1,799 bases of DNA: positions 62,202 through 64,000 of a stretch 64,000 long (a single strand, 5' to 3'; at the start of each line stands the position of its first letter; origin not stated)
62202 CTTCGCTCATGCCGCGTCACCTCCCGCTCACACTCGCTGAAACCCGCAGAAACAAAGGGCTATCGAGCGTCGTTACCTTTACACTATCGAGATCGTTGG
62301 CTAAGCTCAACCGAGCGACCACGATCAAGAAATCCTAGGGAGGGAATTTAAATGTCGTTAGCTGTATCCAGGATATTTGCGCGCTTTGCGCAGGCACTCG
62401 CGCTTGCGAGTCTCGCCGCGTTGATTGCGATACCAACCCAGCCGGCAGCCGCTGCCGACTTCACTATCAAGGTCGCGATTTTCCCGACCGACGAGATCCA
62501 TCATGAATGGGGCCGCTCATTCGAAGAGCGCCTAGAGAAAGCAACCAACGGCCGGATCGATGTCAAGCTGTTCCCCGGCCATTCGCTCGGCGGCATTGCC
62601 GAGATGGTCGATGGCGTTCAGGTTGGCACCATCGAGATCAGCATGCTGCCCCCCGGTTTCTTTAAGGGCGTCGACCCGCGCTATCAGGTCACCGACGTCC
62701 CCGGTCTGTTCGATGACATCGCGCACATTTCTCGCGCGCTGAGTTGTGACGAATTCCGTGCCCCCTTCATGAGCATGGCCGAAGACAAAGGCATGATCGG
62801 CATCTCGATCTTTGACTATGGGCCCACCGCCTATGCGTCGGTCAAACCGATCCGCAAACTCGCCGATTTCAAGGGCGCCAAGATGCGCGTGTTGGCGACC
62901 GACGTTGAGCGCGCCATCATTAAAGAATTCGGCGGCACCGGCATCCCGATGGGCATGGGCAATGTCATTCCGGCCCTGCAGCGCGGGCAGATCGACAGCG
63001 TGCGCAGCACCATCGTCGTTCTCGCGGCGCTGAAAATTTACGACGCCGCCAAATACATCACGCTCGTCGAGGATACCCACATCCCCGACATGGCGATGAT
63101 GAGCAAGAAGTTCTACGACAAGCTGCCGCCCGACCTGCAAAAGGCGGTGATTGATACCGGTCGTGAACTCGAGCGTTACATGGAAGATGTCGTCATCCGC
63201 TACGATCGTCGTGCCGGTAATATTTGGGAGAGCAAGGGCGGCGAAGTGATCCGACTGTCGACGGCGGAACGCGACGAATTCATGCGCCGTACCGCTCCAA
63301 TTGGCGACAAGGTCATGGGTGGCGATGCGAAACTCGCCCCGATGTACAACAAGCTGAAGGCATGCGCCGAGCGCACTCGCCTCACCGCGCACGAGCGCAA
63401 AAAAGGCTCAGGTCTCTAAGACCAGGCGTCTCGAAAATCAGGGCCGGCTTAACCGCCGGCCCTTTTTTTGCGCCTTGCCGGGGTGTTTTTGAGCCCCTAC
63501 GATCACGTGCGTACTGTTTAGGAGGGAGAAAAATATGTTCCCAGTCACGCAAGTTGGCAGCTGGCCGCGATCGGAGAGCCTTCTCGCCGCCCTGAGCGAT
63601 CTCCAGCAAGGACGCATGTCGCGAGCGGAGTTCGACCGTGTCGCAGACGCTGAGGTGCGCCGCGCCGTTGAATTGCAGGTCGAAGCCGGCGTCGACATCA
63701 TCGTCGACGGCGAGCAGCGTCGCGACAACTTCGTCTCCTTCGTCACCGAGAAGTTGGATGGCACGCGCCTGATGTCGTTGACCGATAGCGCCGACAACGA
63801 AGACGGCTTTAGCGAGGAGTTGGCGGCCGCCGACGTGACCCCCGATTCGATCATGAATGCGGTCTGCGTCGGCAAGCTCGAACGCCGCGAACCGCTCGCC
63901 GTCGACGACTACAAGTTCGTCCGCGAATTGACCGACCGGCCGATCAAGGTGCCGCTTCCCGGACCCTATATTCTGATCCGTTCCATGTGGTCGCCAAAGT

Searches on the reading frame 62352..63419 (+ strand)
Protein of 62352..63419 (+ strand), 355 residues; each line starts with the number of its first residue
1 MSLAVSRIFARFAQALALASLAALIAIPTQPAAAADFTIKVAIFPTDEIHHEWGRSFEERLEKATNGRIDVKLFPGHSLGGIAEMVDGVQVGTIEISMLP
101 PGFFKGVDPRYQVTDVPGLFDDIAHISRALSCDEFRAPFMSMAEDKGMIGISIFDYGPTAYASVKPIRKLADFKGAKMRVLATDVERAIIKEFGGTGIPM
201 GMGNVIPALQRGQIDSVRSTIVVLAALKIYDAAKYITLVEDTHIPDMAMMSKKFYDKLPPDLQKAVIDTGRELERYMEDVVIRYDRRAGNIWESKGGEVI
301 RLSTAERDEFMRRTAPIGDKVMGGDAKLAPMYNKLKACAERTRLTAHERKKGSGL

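Call 21: search_protein_families(library=pfam, proteins=[window:62352-63419:+])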
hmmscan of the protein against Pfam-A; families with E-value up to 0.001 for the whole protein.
window:62352-63419:+ (355 aa): 1 family
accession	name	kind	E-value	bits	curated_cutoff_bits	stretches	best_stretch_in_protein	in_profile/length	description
PF03480.18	DctP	-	3.6e-52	177.9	23.4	1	49-320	10-281/286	Bacterial extracellular solute-binding protein, family 7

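Call 32: search_protein_families(library=ncbifam, proteins=[window:62352-63419:+], max_evalue=0.01)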
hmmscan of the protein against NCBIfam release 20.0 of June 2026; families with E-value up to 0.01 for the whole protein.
window:62352-63419:+ (355 aa): 3 families
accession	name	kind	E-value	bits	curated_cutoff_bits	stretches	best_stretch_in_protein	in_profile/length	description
NF037995.1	TRAP_S1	subfamily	3.2e-53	180.8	50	1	45-310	7-271/271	TRAP transporter substrate-binding protein DctP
TIGR00787.1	dctP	subfamily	1.4e-43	149.2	175.05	1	55-285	16-246/257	DctP family TRAP transporter solute-binding subunit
TIGR01728.1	SsuA_fam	subfamily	0.0079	15.4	163.5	0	198-277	135-216/290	aliphatic sulfonate ABC transporter substrate-binding protein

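Call 43: search_solved_structures(query=window:62352-63419:+, max_evalue=0.00001)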
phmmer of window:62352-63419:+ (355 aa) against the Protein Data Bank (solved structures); distinct sequences matched with E-value up to 0.00001: 96 (the best 60 are shown).
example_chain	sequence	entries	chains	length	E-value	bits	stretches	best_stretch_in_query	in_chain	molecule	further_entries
4ovr_A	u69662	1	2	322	2e-32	115.6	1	54-338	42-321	TRAP dicarboxylate transporter, DctP subunit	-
4mhf_A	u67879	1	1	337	1.4e-31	112.8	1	15-322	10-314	TRAP dicarboxylate transporter, DctP subunit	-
4mij_A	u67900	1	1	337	1.4e-31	112.8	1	15-322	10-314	TRAP dicarboxylate transporter, DctP subunit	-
4p47_A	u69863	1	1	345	3.2e-31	111.6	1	28-322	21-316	TRAP dicarboxylate transporter, DctP subunit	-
4n8y_A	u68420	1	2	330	4.2e-30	107.9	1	20-336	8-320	Putative TRAP-type C4-dicarboxylate transport system, binding periplasmic protein (DctP su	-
4xfe_A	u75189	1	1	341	2e-29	105.7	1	15-323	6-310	TRAP dicarboxylate transporter subunit DctP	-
4nq8_A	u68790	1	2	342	4.2e-29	104.6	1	16-290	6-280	Putative periplasmic substrate-binding transport protein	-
4p9k_A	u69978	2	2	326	1.6e-28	102.7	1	34-318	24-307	TRAP dicarboxylate transporter, DctP subunit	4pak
4nn3_A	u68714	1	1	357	1.8e-28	102.6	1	34-308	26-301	TRAP dicarboxylate transporter, DctP subunit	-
8t9t_A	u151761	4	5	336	8.7e-28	100.3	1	15-322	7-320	Isethionate-binding periplasmic protein DctP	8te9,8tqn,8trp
4x8r_A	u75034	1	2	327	5.2e-27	97.7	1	56-321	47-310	TRAP dicarboxylate transporter, DctP subunit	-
4ln5_A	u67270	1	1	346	1.1e-26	96.7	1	9-320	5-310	TRAP dicarboxylate transporter, DctP subunit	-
4n15_A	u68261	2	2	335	1.2e-26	96.6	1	9-320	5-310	TRAP dicarboxylate transporter, DctP subunit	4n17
4pdh_A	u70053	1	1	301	7.4e-25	90.7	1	38-318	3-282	TRAP dicarboxylate transporter, DctP subunit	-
4o94_A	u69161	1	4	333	8.5e-25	90.5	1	56-320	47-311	TRAP dicarboxylate transporter DctP subunit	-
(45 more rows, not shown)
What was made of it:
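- An isethionate-binding DctP is among the best hits to the TRAP binding protein (call 43).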

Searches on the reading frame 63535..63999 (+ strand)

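Call 21: search_protein_families(library=pfam, proteins=[window:63535-63999:+])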
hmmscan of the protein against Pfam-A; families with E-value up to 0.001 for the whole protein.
window:63535-63999:+ (155 aa): 1 family
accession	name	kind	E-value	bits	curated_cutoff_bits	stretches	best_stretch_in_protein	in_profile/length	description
PF01717.24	Meth_synt_2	-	1.8e-15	57.5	21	1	2-148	1-134/324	Cobalamin-independent synthase, Catalytic domain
